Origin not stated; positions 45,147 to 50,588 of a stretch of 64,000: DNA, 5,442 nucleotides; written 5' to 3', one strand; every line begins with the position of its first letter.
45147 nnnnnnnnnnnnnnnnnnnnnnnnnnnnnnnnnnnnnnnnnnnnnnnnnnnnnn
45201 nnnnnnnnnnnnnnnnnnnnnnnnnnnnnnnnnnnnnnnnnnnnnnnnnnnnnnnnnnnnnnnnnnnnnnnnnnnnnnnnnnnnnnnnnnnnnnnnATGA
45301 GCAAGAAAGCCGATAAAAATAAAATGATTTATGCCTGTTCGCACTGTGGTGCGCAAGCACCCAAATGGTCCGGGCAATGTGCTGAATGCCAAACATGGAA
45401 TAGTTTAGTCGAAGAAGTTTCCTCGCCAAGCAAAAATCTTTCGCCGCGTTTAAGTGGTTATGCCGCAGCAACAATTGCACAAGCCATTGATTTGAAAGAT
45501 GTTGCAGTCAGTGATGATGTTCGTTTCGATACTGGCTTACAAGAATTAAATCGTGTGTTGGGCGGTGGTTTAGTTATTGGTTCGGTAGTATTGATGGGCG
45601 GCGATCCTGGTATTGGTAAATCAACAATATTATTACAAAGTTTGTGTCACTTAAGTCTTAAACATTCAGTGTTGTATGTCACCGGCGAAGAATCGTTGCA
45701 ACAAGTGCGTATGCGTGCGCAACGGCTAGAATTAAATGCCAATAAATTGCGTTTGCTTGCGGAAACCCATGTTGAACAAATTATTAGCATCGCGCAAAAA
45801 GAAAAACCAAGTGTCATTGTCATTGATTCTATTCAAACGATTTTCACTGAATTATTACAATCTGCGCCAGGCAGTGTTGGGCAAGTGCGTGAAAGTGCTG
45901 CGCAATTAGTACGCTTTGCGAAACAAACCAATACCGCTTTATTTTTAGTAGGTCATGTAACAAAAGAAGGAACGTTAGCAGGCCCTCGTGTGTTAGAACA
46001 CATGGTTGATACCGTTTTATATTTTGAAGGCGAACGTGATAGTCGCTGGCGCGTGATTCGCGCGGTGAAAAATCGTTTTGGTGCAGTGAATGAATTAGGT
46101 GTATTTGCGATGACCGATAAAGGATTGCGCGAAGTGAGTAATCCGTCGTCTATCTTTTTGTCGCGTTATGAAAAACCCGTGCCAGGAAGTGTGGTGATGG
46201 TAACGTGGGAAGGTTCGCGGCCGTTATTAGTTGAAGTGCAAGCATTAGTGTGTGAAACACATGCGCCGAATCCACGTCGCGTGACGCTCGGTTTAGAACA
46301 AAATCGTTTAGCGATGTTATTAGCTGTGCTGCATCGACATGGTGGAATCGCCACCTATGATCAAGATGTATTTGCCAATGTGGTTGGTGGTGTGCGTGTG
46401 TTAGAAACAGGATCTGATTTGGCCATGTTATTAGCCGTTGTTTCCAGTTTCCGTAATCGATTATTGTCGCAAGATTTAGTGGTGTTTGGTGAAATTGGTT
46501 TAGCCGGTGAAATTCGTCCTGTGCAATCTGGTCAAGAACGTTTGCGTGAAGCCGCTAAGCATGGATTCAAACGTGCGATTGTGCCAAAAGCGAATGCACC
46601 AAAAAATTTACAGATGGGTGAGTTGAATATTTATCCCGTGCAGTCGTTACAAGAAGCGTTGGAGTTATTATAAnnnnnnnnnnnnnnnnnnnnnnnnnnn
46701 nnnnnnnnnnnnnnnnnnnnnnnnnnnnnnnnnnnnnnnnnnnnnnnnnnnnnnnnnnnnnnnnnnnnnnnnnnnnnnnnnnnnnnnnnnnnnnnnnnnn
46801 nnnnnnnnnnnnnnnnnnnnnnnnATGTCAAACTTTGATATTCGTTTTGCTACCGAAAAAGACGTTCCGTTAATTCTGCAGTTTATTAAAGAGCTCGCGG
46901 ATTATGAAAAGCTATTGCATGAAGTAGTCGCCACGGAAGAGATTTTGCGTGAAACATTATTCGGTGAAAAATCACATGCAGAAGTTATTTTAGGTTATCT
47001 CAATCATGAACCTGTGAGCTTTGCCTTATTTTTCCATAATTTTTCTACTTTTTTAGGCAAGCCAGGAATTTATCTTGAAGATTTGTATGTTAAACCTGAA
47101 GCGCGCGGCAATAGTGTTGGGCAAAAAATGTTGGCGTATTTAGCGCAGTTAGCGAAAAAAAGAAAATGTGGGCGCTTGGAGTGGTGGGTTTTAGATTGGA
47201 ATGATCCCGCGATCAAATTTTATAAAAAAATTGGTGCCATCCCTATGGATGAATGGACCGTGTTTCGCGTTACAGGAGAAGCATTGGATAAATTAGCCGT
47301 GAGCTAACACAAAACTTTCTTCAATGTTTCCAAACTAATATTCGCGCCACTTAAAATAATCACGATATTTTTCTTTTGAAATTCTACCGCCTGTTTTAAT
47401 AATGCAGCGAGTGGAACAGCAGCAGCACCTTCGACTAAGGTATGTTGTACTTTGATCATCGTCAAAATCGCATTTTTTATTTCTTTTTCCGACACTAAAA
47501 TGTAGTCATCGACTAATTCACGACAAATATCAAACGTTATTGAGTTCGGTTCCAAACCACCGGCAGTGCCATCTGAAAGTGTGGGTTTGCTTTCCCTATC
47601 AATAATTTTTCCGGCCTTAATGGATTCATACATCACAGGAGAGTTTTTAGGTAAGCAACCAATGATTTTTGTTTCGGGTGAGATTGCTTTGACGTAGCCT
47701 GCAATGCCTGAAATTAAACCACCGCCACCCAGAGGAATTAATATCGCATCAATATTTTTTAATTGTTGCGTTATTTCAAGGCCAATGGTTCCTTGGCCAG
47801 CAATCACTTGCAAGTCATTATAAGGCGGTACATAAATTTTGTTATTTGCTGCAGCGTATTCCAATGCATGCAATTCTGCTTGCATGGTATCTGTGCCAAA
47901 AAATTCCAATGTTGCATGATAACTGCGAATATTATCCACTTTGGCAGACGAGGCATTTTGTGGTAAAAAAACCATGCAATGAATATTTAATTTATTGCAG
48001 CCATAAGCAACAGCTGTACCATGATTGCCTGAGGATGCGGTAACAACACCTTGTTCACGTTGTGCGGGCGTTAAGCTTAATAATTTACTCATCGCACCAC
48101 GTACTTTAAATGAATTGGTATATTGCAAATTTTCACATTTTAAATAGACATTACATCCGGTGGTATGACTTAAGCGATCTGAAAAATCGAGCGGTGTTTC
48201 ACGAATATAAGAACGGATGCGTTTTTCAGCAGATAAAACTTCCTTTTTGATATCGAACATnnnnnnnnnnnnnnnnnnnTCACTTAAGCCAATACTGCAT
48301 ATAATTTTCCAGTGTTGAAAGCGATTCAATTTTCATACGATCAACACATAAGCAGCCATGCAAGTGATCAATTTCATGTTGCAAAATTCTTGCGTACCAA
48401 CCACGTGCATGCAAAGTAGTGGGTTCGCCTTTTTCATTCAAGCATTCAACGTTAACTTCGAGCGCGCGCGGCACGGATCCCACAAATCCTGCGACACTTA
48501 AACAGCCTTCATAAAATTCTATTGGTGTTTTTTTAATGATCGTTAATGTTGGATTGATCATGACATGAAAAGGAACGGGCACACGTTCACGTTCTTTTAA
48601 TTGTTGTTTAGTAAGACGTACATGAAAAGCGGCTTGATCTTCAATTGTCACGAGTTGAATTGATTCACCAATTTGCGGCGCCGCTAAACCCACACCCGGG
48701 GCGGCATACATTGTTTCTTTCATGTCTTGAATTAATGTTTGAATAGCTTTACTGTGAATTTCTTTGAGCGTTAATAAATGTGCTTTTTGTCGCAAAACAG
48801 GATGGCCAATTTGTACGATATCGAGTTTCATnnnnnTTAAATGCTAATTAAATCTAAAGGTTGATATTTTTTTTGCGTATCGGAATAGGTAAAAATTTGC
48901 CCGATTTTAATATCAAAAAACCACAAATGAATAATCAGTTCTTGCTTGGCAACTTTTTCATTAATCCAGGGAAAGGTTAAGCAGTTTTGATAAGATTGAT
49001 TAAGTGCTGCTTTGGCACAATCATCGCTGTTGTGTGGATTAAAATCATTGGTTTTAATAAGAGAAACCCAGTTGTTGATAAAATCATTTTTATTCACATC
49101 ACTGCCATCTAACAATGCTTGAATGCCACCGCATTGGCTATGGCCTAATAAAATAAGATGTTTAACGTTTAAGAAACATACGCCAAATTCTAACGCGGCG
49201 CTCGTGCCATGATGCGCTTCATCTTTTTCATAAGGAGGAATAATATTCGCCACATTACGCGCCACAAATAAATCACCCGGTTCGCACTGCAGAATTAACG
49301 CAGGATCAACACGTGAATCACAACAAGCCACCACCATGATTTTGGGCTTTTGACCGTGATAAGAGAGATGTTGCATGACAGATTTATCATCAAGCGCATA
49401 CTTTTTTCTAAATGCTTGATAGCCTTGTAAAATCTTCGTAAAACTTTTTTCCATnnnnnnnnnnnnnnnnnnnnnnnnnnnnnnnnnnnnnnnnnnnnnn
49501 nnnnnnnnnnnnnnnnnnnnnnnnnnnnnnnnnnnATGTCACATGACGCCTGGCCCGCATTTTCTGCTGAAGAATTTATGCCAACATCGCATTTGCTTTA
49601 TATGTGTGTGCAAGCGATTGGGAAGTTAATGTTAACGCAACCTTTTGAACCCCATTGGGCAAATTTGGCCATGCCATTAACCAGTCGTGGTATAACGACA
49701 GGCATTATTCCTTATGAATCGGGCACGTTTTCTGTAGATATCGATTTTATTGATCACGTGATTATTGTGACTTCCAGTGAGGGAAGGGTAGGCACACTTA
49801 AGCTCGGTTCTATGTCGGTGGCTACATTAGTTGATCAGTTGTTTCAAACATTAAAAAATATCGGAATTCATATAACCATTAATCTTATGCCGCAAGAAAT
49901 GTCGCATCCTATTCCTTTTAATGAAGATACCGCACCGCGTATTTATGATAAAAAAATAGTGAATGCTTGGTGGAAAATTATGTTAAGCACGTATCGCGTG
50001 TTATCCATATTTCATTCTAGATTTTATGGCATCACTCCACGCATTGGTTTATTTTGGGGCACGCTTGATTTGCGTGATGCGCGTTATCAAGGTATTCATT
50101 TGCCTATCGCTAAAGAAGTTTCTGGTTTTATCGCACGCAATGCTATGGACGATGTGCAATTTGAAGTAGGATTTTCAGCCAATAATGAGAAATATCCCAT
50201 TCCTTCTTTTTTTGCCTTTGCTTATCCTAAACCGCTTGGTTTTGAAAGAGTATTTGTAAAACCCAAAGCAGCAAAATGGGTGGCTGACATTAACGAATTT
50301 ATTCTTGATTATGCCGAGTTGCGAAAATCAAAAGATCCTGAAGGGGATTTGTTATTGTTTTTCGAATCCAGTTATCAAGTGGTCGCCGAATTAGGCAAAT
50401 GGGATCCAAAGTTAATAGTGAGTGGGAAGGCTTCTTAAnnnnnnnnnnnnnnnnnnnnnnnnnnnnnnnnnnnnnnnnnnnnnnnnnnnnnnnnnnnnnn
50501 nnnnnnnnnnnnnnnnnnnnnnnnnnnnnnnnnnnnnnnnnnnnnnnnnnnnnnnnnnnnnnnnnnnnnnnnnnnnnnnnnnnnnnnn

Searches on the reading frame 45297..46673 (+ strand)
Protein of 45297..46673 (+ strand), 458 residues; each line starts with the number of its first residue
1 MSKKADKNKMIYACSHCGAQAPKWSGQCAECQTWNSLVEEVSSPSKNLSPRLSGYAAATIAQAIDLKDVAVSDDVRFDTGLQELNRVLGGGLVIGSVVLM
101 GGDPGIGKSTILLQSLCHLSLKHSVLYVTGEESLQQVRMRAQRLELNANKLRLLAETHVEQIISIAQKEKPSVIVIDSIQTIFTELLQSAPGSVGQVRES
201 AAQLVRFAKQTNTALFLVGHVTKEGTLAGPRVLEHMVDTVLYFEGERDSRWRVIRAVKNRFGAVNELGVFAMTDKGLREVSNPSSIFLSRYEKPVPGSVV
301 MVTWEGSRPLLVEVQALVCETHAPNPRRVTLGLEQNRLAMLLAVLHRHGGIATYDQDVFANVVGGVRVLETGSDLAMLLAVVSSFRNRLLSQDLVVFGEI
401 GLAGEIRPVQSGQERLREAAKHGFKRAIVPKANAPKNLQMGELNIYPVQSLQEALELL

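Call 6: search_protein_families(library=pfam, proteins=[window:45297-46673:+], max_evalue=0.01)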
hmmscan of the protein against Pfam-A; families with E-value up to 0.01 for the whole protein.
window:45297-46673:+ (458 aa): 16 families
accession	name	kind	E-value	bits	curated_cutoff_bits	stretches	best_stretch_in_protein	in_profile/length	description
PF06745.19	ATPase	-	2.3e-17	63.6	26.6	2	78-151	2-77/231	KaiC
PF13481.12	AAA_25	-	3e-16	60.1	27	1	74-225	12-194/195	AAA domain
PF18073.7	Zn_ribbon_LapB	-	1.1e-09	38.2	25.7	1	12-39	1-28/28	Rubredoxin metal binding domain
PF13541.12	ChlI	-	4.5e-08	33.4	27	1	374-433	62-121/121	Subunit ChlI of Mg-chelatase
PF07088.17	GvpD_P-loop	-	3e-07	31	24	0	160-257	96-186/189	GvpD gas vesicle protein, P-loop domain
PF05362.19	Lon_C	-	5.4e-07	29.8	21.1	1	375-456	114-200/205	Lon protease (S16) C-terminal proteolytic domain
PF00004.35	AAA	-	7.5e-06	26.9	21.2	1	98-220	1-107/131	ATPase family associated with various cellular activities (AAA)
PF03796.21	DnaB_C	-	3.2e-05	23.9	27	1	78-182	3-112/255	DnaB-like helicase C terminal domain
PF13191.12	AAA_16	-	0.00022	22.2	32.6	1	84-196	16-143/167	AAA ATPase domain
PF13401.12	AAA_22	-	0.00037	21.3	27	1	100-220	10-123/130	AAA domain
PF13479.12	AAA_24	-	0.00085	19.6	27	1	98-184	5-78/195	AAA domain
PF09848.15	SLFN-g3_helicase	-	0.00088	19.1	24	1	96-218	2-121/354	Schlafen group 3, DNA/RNA helicase domain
PF20307.4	divDNAB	-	0.0011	18.2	26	1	58-121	38-103/356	Divergent DnaB-like ATPase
PF13173.12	AAA_14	-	0.0028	18.1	27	0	101-182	8-74/129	AAA domain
PF25199.1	nSTAND_NTPase5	-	0.0037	17.5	34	0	96-186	42-112/145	Novel STAND NTPase 5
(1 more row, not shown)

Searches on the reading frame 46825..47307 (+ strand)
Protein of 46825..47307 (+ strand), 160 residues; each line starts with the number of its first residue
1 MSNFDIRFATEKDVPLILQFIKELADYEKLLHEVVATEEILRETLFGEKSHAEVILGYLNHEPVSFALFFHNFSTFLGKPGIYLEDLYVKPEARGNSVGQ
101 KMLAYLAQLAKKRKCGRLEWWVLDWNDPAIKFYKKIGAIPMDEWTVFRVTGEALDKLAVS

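Call 32: search_protein_families(library=pfam, proteins=[window:46825-47307:+], max_evalue=0.00001)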
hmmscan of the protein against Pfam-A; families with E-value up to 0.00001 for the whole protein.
window:46825-47307:+ (160 aa): 2 families
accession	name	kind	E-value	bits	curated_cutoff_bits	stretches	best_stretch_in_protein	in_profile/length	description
PF00583.31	Acetyltransf_1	-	3.9e-17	63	20.7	1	46-137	24-115/116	Acetyltransferase (GNAT) family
PF13508.13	Acetyltransf_7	-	1.9e-10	41.4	27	1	55-137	6-81/84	Acetyltransferase (GNAT) domain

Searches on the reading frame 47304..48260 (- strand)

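Call 33: search_protein_families(library=pfam, proteins=[window:47304-48260:-], max_evalue=0.00001)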
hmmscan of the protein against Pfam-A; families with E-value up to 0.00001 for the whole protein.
window:47304-48260:- (318 aa): 1 family
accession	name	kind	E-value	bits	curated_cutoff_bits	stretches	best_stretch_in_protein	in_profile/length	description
PF00291.31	PALP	-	1.1e-83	281.4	35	1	16-305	2-295/295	Pyridoxal-phosphate dependent enzyme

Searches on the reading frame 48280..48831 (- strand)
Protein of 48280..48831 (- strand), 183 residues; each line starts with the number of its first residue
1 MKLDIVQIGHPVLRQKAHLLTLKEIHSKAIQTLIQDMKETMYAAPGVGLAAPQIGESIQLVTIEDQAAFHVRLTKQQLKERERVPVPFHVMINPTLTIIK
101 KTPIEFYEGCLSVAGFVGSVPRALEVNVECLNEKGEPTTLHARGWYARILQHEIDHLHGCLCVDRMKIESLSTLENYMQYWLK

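Call 33: search_protein_families(library=pfam, proteins=[window:48280-48831:-], max_evalue=0.00001)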
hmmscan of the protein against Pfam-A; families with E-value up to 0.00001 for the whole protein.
window:48280-48831:- (183 aa): 1 family
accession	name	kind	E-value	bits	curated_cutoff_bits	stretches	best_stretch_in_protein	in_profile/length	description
PF01327.26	Pep_deformylase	-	1.4e-46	158.3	22.8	1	3-167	2-151/156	Polypeptide deformylase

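Call 37: find_encoding_contigs(protein=window:48280-48831:-, flank=10000, max_places=3)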
Protein window:48280-48831:- (183 aa): 1 contig read that carries it; 1 place shown.
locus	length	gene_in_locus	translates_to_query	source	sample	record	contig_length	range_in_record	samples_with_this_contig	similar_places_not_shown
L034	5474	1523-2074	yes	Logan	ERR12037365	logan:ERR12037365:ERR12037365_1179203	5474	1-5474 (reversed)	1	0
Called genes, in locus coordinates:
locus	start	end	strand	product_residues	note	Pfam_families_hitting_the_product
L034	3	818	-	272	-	?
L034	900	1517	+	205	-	PF00484:Pro_CA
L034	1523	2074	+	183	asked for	PF01327:Pep_deformylase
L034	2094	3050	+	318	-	PF00291:PALP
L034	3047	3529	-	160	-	PF00583:Acetyltransf_1, PF13508:Acetyltransf_7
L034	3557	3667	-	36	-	-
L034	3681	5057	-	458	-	PF18073:Zn_ribbon_LapB, PF13481:AAA_25, PF06745:ATPase, PF23442:DUF7125, PF00004:AAA (weak), PF06745:ATPase (weak), PF13541:ChlI, PF05362:Lon_C (weak), +1 more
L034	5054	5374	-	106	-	-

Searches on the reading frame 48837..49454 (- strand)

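Call 33: search_protein_families(library=pfam, proteins=[window:48837-49454:-], max_evalue=0.00001)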
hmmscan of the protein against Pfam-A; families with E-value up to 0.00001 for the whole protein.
window:48837-49454:- (205 aa): 1 family
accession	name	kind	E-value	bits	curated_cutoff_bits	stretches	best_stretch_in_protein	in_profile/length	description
PF00484.24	Pro_CA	-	3.8e-39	134.9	25.7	1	39-187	1-156/156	Carbonic anhydrase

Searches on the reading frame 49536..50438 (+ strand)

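Call 33: search_protein_families(library=pfam, proteins=[window:49536-50438:+], max_evalue=0.00001)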
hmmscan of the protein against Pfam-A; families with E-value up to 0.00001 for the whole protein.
window:49536-50438:+ (300 aa): 1 family
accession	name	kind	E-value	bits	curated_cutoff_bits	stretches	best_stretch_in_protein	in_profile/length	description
PF19459.4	DUF5996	-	8.4e-87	291.4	25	1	6-292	1-292/296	Family of unknown function (DUF5996)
